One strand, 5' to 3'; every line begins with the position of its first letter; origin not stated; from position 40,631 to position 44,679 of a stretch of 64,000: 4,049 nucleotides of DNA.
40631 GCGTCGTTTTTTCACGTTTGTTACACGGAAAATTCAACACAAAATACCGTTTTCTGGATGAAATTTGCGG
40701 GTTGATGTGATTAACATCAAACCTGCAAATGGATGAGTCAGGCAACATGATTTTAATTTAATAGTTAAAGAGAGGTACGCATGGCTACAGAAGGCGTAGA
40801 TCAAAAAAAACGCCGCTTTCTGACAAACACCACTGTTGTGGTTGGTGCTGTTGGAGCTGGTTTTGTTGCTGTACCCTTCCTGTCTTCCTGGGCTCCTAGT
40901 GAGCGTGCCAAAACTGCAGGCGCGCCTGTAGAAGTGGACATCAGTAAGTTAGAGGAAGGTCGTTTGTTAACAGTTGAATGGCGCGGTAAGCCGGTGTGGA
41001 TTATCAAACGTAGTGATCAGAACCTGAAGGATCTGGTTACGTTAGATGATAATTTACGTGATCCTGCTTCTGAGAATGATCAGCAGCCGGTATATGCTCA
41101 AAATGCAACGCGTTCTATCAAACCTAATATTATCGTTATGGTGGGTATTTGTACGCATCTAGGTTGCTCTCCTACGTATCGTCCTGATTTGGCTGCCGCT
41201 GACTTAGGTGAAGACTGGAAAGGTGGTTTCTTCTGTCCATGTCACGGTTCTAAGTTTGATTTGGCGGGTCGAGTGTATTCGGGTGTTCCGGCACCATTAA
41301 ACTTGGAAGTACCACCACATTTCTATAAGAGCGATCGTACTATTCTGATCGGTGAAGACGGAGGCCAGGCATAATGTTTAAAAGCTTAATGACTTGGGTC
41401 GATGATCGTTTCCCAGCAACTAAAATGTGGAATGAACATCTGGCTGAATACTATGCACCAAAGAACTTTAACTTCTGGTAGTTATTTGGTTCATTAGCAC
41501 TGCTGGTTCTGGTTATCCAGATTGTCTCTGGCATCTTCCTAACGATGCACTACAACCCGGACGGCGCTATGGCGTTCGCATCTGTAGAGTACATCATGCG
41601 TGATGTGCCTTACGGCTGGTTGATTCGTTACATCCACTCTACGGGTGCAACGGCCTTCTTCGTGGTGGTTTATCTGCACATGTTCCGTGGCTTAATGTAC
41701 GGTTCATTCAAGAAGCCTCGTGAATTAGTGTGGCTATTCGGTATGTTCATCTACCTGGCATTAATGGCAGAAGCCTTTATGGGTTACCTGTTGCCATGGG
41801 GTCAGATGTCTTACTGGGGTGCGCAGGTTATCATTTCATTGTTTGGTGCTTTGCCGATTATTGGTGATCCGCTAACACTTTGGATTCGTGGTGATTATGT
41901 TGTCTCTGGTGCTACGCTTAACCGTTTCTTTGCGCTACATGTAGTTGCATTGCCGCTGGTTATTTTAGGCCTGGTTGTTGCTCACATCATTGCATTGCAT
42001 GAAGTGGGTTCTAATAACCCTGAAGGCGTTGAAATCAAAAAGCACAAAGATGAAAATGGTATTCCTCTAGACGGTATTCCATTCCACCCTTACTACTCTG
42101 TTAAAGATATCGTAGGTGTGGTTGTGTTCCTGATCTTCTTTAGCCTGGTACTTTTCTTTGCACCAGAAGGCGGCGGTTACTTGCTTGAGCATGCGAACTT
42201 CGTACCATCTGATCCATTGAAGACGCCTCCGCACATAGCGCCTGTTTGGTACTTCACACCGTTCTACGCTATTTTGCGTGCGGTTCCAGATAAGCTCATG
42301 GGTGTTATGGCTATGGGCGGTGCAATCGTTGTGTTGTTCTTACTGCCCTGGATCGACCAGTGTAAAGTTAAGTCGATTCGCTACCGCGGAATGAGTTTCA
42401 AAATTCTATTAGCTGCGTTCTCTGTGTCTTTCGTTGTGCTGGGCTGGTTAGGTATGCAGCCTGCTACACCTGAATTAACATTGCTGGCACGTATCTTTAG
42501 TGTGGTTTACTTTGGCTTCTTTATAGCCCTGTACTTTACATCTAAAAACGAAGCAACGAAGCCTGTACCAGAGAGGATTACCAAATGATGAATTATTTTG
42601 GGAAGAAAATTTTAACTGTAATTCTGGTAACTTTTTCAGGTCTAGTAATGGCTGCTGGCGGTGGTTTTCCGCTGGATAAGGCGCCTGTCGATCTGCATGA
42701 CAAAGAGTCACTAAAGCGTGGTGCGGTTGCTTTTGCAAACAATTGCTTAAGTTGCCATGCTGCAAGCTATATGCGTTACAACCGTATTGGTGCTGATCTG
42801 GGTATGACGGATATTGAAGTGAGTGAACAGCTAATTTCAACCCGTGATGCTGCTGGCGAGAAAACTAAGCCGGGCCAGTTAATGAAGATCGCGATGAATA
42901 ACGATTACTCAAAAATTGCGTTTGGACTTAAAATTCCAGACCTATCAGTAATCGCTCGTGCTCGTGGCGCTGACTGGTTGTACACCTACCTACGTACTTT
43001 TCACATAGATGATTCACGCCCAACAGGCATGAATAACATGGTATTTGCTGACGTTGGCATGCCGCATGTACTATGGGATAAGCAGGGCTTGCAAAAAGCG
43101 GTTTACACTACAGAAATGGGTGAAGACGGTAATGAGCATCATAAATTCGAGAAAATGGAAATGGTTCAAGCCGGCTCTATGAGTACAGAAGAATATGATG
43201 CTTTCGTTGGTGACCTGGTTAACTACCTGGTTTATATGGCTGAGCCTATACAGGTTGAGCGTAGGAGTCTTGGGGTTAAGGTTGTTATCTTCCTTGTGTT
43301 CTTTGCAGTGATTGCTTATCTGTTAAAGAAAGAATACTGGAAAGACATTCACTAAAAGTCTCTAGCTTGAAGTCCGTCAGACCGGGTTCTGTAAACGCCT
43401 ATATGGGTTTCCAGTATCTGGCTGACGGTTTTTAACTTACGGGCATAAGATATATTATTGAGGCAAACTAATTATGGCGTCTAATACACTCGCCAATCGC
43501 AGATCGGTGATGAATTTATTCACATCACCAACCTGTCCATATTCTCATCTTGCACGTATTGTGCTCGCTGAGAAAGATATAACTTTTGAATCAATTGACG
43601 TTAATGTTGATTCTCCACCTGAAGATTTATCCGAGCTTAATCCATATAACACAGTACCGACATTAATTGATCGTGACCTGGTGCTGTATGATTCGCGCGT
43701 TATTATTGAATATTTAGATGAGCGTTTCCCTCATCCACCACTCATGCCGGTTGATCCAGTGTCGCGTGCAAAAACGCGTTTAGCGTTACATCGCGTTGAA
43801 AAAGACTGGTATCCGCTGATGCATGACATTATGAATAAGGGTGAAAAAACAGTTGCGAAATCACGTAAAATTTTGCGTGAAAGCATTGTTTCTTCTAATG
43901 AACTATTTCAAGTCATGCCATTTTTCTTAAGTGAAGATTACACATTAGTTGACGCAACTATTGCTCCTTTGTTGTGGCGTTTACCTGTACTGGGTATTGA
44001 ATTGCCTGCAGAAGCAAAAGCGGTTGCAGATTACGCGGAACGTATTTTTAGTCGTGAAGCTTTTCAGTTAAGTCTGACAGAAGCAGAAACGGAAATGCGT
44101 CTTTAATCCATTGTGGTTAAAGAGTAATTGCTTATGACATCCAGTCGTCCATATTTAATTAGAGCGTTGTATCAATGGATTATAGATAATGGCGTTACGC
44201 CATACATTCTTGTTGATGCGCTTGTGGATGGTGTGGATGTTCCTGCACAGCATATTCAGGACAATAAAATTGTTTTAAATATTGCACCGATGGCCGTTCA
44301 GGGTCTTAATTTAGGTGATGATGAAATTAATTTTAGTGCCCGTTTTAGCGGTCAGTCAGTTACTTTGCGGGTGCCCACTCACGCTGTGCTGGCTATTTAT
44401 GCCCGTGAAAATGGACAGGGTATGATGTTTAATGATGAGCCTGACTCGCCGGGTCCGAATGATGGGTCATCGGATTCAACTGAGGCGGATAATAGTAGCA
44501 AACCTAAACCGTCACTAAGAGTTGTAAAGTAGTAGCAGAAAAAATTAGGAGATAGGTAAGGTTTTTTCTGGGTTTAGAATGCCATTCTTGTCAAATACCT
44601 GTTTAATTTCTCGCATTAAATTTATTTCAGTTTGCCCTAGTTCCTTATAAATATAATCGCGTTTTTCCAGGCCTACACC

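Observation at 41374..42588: Cytochrome b of the bc1 complex carries an in-frame amber stop at codon 36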

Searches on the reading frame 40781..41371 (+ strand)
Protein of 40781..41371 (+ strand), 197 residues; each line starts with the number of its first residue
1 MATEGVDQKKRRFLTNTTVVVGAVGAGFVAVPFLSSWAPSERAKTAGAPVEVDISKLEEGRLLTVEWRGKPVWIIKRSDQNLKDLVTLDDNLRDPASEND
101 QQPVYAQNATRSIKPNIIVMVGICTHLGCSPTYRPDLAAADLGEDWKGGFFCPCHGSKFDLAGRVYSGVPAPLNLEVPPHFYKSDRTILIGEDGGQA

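Call 5: search_protein_families(library=pfam, proteins=[window:40781-41371:+])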
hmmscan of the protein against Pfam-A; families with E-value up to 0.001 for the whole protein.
window:40781-41371:+ (197 aa): 2 families
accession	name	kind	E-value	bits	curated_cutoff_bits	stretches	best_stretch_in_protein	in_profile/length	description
PF10399.14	UCR_Fe-S_N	-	6.2e-10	38.8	24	1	3-40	4-41/41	Ubiquitinol-cytochrome C reductase Fe-S subunit TAT signal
PF00355.32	Rieske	-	6.4e-09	36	20.3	1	58-174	12-83/88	Rieske [2Fe-2S] domain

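Call 17: find_encoding_contigs(protein=window:40781-41371:+, flank=3000, max_places=10)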
Protein window:40781-41371:+ (197 aa): 1 contig read that carries it; 1 place shown.
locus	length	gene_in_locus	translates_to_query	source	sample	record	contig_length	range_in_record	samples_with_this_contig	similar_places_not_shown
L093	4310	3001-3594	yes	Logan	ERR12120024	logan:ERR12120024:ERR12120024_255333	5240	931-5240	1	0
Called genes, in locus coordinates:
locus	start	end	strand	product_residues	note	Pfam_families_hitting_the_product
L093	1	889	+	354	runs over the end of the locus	PF00155:Aminotran_1_2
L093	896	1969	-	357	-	PF00089:Trypsin, PF13365:Trypsin_2, PF00595:PDZ (faint), PF13180:PDZ_2, PF17820:PDZ_6 (weak)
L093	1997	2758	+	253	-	PF01784:DUF34_NIF3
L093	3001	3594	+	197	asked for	PF10399:UCR_Fe-S_N, PF00355:Rieske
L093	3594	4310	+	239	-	?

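Call 50: search_protein_families(library=ncbifam, proteins=[window:40781-41371:+])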
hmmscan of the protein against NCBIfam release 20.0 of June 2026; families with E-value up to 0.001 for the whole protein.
window:40781-41371:+ (197 aa): 4 families
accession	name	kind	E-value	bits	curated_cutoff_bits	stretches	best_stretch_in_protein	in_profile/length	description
TIGR01416.1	Rieske_proteo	equivalog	2e-70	236.4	97.4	1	9-191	2-176/176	ubiquinol-cytochrome c reductase iron-sulfur subunit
NF045928.1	Cytb6fFeSPetC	equivalog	1.3e-10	40.9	250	1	118-189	102-162/179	cytochrome b6-f complex iron-sulfur subunit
NF010001.0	PRK13474.1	subfamily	2.9e-09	36.5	154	1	120-188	103-159/178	cytochrome b6-f complex iron-sulfur subunit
NF050121.1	bc1_QcrA_actin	exception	6.4e-05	22.6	275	1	116-162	239-276/319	cytochrome bc1 complex Rieske iron-sulfur subunit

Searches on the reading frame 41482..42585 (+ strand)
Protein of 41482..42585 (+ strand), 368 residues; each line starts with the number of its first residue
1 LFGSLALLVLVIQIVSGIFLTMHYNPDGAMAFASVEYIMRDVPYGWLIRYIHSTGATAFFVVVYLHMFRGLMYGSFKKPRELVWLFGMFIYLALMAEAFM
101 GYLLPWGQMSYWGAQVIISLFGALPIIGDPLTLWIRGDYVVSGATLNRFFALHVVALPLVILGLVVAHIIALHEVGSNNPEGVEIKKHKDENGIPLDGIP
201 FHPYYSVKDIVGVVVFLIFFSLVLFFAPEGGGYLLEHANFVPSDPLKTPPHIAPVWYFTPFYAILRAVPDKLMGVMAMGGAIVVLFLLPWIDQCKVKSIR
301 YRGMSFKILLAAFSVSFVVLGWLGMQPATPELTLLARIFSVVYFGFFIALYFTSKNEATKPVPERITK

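Call 5: search_protein_families(library=pfam, proteins=[window:41482-42585:+])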
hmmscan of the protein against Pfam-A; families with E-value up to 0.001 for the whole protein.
window:41482-42585:+ (368 aa): 3 families
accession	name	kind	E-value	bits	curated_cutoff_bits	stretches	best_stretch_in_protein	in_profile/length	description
PF00033.24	Cytochrome_B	-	7.2e-63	212.3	27.2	1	2-176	16-189/189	Cytochrome b/b6/petB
PF00032.22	Cytochrom_B_C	-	9.5e-42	141.8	20.7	1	242-344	1-102/102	Cytochrome b(C-terminal)/b6/petD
PF13631.11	Cytochrom_B_N_2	-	9.6e-42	143.2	27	1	58-228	2-163/169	Cytochrome b(N-terminal)/b6/petB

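Call 15: find_related_loci(query=window:41482-42585:+, collection=genome_contigs, flank=3000)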
Query window:41482-42585:+ (368 aa) in genome_contigs; peptide patterns used: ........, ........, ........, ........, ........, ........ (x = any residue, [..] = any of these).
599 stretches matched a pattern (row limit reached: there are more); 593 encode a relative of the query (tblastn E <= 1e-3); the best 80 are kept; 80 distinct loci.
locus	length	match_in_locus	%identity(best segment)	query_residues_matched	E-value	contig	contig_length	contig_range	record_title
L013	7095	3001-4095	79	2-366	0e+0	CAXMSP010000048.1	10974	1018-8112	MAG: uncultured Gammaproteobacteria bacterium isolate 10C-St20-MC-01_bin.30.orig genome assembly, contig: k141_137169, w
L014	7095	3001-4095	79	2-366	0e+0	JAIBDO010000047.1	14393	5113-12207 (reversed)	MAG: Gammaproteobacteria bacterium isolate bin.75 k141_1051293_length_14393_cov_41.8349, whole genome shotgun sequence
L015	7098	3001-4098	83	2-367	0e+0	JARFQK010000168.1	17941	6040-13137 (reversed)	MAG: Gammaproteobacteria bacterium isolate MAG_Ve_Sed_22 k141_4130700, whole genome shotgun sequence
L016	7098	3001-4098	76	2-367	0e+0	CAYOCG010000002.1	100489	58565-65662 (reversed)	MAG TPA_asm: uncultured Halothiobacillus sp. isolate SRP290908_co1_134 genome assembly, contig: NODE_179_length_100489_c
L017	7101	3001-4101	76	2-368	0e+0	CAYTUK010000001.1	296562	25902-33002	MAG TPA_asm: uncultured Thiotrichaceae bacterium isolate SRP128015_co4_64 genome assembly, contig: NODE_5_length_296562_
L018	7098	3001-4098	78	2-367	0e+0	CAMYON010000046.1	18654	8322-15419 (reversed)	MAG: uncultured Gammaproteobacteria bacterium isolate FCS_Gamma_011 genome assembly, contig: scaffold_512, whole genome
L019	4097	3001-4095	74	2-366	0e+0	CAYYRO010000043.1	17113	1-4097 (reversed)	MAG TPA_asm: uncultured Methylophaga sp. isolate SRP304980_co1_193 genome assembly, contig: NODE_1691_length_17113_cov_7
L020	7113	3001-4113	72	2-368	0e+0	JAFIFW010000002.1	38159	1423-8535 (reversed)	MAG: Methylophaga sp. isolate coassembly_bin.73 k141_78580, whole genome shotgun sequence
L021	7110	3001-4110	75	2-367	0e+0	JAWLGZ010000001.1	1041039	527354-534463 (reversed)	MAG: Gammaproteobacteria bacterium isolate 30dZY2.bin.2 NODE_4_length_1041039_cov_613.855757, whole genome shotgun seque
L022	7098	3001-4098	73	2-367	0e+0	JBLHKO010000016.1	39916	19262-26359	MAG: Gammaproteobacteria bacterium isolate 3300054698_163 Ga0535670_0001034, whole genome shotgun sequence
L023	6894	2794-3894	71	2-368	0e+0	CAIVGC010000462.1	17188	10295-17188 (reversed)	MAG: uncultured Methylococcaceae bacterium isolate Umea3p3_bin-0461 genome assembly, contig: bin-0461:462/473, whole gen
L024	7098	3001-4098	73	2-367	0e+0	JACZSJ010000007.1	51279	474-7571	MAG: Proteobacteria bacterium isolate B10T3L8 B10T3L8_NODE128, whole genome shotgun sequence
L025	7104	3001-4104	73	1-368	0e+0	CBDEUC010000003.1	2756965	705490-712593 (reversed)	MAG: Gammaproteobacteria bacterium isolate 8e3bc6ce-b841-443b-bc1b-2004cf7c1c0e genome assembly, contig: contig_3, whole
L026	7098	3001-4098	73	2-367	0e+0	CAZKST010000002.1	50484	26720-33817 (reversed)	MAG TPA_asm: uncultured Thiotrichaceae bacterium isolate SRP342105_co1_176 genome assembly, contig: NODE_834_length_5048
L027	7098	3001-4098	71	2-367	0e+0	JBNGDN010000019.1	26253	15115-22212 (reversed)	MAG: Hydrogenovibrio sp. isolate E05-030 bin66.fa-19, whole genome shotgun sequence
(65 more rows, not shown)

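Call 16: find_encoding_contigs(protein=window:41545-42585:+, flank=3000, max_places=10)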
Protein window:41545-42585:+ (347 aa): no gene with exactly this product is on record in the collection.

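Call 50: search_protein_families(library=ncbifam, proteins=[window:41482-42585:+])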
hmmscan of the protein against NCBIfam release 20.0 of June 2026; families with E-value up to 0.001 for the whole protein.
window:41482-42585:+ (368 aa): 5 families
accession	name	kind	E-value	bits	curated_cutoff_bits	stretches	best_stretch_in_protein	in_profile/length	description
NF002990.0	PRK03735.1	subfamily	3.3e-49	167.6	325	1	2-177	44-219/223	cytochrome b6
NF040969.1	cytb_ExtP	equivalog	9.1e-49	166.1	290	1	2-175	27-200/205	selenite/tellurite reduction operon b-type cytochrome ExtP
NF050120.1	bc1_QcrB_actin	exception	1.2e-29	103.5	500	1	1-277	27-309/458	cytochrome bc1 complex cytochrome b subunit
NF041076.1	cyt_b_SoxC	equivalog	5.3e-21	75.1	740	1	3-170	31-193/542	proton pump complex cytochrome B SoxC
TIGR01156.1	cytb6_f_IV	equivalog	6.1e-11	42.4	127.05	1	241-330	64-150/160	cytochrome b6-f complex subunit IV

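Call 53: find_homologous_proteins(query=window:41482-42585:+, max_evalue=1e-100)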
Query window:41482-42585:+ (368 aa): 8000 proteins with E <= 1e-100 among 8000 candidates; the best 120 are listed.
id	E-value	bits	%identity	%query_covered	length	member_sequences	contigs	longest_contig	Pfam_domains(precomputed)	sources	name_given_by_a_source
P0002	6.6e-236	801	98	100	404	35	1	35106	PF00033.25,PF00032.23,PF13631.12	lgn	-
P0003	5.1e-234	795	97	100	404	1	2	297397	PF00033.25,PF00032.23,PF13631.12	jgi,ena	-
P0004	1.1e-233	793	96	100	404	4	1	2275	PF00033.25,PF00032.23,PF13631.12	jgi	jgi:ubiquinol-cytochrome c reductase cytochrome b subunit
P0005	3.6e-230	782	95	100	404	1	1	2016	PF00033.25,PF00032.23,PF13631.12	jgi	-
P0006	1.7e-228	776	94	99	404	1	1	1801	PF00033.25,PF00032.23,PF13631.12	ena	-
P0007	2.1e-225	766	92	100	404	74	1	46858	PF00033.25,PF00032.23,PF13631.12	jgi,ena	-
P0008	6.8e-225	764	91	100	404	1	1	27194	PF00033.25,PF00032.23,PF13631.12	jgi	-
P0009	3.8e-224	762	92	100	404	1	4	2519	PF00033.25,PF00032.23,PF13631.12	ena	-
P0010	2.8e-223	759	90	100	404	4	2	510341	PF00033.25,PF00032.23,PF13631.12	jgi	jgi:ubiquinol-cytochrome c reductase cytochrome b subunit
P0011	1.9e-222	756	90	99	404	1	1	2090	PF00033.25,PF00032.23,PF13631.12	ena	-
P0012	2.8e-222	756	90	99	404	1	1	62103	PF00033.25,PF00032.23,PF13631.12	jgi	jgi:ubiquinol-cytochrome c reductase cytochrome b subunit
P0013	1.0e-221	754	91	100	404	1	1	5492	PF00033.25,PF00032.23,PF13631.12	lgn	-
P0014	1.5e-221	753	90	100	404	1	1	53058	PF00033.25,PF00032.23,PF13631.12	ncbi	-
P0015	6.2e-221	751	90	100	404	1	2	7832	PF00033.25,PF00032.23,PF13631.12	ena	-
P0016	1.1e-220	751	91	100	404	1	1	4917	PF00033.25,PF00032.23,PF13631.12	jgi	-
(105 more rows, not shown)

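Call 54: list_cluster_members(proteins=[P0002])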
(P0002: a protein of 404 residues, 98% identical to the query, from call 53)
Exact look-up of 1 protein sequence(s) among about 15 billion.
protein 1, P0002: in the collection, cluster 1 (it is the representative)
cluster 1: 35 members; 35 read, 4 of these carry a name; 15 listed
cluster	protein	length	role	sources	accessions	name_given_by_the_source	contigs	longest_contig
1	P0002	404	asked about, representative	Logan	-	-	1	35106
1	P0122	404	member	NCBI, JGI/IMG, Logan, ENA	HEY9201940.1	MAG TPA: cytochrome bc complex cytochrome b subunit [Gammaproteobacteria bacterium]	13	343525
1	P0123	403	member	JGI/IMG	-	ubiquinol-cytochrome c reductase cytochrome b subunit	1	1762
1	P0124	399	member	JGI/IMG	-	ubiquinol-cytochrome c reductase cytochrome b subunit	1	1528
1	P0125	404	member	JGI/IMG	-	ubiquinol-cytochrome c reductase cytochrome b subunit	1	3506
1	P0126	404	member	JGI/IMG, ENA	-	-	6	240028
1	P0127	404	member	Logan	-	-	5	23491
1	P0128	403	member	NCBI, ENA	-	-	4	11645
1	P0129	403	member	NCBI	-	-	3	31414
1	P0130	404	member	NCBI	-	-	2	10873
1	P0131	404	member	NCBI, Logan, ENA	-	-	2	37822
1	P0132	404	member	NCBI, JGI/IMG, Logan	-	-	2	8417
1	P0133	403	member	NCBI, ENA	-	-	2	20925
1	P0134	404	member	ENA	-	-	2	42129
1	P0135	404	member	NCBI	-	-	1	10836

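Call 82: search_solved_structures(query=window:41482-42585:+, max_evalue=1e-40)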
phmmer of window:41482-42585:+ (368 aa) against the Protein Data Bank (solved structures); distinct sequences matched with E-value up to 1e-40: 38.
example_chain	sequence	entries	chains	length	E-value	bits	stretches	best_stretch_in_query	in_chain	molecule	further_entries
8smr_I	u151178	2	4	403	2.2e-178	596.5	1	2-367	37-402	Cytochrome b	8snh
8bel_C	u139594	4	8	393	1.7e-100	340.2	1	2-348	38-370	Cytochrome b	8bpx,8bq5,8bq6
7jrg_C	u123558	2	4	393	1.3e-99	337.2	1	2-348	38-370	COB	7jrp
8e73_C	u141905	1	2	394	1.4e-99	337.2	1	2-348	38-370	COB (cyt b)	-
2qjk_A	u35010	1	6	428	6.6e-99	334.9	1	3-350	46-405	Cytochrome b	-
2fyn_A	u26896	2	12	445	7.6e-99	334.7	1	3-350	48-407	Cytochrome b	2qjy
6nin_A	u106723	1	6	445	1.5e-98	333.8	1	3-350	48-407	Cytochrome b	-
2qjp_A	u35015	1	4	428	1.5e-98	333.7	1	3-350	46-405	Cytochrome b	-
5kkz_A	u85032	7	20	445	1.7e-98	333.5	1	3-350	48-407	Cytochrome b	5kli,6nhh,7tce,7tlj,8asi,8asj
29ye_B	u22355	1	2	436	1.5e-96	327.1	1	3-366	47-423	Cytochrome b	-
1zrt_C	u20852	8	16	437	1.5e-96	327.1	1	3-366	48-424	Cytochrome b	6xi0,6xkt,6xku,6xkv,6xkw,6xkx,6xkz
29xz_B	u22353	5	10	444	1.7e-96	327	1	3-366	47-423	Cytochrome b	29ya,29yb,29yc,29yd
9fks_a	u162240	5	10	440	5.1e-95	322.1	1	3-350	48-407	Cytochrome b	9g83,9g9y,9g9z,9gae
2yiu_A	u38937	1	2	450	5.8e-95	321.9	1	3-350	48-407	CYTOCHROME B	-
8zno_C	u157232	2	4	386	5e-94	318.9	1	2-348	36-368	Cytochrome b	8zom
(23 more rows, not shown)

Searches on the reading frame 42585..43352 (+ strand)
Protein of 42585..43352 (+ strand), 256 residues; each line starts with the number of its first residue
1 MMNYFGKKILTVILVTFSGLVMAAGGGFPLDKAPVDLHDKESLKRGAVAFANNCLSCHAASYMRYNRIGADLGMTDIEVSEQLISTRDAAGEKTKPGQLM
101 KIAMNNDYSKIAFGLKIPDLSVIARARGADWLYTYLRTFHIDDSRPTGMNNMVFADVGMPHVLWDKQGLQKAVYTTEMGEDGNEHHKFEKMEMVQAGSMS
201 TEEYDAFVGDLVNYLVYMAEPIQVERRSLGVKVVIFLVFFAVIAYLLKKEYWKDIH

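Call 5: search_protein_families(library=pfam, proteins=[window:42585-43352:+])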
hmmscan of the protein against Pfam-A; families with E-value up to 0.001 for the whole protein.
window:42585-43352:+ (256 aa): 1 family
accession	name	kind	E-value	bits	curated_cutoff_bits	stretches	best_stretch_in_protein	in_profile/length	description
PF02167.20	Cytochrom_C1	-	3.8e-20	72.9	22.8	1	33-254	5-218/219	Cytochrome C1 family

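Call 18: find_encoding_contigs(protein=window:42585-43352:+, flank=3000, max_places=10)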
Protein window:42585-43352:+ (256 aa): 1 contig read that carries it; 1 place shown.
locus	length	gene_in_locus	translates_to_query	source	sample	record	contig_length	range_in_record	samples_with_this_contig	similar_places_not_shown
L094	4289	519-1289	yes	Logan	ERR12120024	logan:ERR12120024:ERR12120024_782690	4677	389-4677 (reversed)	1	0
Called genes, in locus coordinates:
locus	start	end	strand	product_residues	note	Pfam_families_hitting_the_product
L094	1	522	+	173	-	?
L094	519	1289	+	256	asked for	PF02167:Cytochrom_C1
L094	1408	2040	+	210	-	PF00462:Glutaredoxin, PF02798:GST_N, PF13409:GST_N_2, PF13417:GST_N_3, PF00043:GST_C (weak)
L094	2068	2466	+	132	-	PF04386:SspB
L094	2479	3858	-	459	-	PF01565:FAD_binding_4, PF02913:FAD-oxidase_C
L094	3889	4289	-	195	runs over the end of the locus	PF13580:SIS_2, PF01380:SIS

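Call 50: search_protein_families(library=ncbifam, proteins=[window:42585-43352:+])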
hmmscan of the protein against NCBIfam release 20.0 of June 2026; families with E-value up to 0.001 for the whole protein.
window:42585-43352:+ (256 aa): 0 families

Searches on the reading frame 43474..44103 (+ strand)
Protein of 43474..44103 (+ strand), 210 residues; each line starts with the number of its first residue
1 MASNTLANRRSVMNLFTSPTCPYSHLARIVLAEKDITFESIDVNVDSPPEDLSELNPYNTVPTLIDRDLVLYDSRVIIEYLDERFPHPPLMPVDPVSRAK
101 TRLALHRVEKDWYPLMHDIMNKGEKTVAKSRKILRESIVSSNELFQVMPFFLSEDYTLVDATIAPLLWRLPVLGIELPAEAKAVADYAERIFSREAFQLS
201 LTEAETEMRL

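Call 5: search_protein_families(library=pfam, proteins=[window:43474-44103:+])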
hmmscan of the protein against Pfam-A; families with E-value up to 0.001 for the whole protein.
window:43474-44103:+ (210 aa): 6 families
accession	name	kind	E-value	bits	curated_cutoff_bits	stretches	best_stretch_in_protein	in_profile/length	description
PF13417.12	GST_N_3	-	2.6e-21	76.2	22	1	15-89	1-75/75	Glutathione S-transferase, N-terminal domain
PF13409.12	GST_N_2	-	7.4e-19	68.6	25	1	20-84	1-70/70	Glutathione S-transferase, N-terminal domain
PF02798.26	GST_N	-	8.8e-15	55.2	20.9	1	12-83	2-76/76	Glutathione S-transferase, N-terminal domain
PF00462.30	Glutaredoxin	-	8.3e-08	32.8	22.9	1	15-65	3-54/60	Glutaredoxin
PF00043.30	GST_C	-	4.1e-07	30.6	20.7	1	106-195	4-93/93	Glutathione S-transferase, C-terminal domain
PF22441.2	CLIC-like_N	-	0.00033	21.2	23.5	1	20-85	18-83/86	CLIC-like N-terminal domain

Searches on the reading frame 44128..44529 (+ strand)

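Call 5: search_protein_families(library=pfam, proteins=[window:44128-44529:+])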
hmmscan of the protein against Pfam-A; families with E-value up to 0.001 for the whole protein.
window:44128-44529:+ (134 aa): 1 family
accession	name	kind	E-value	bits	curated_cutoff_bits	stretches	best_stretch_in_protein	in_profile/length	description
PF04386.18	SspB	-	6e-35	121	27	1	6-122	2-128/156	Stringent starvation protein B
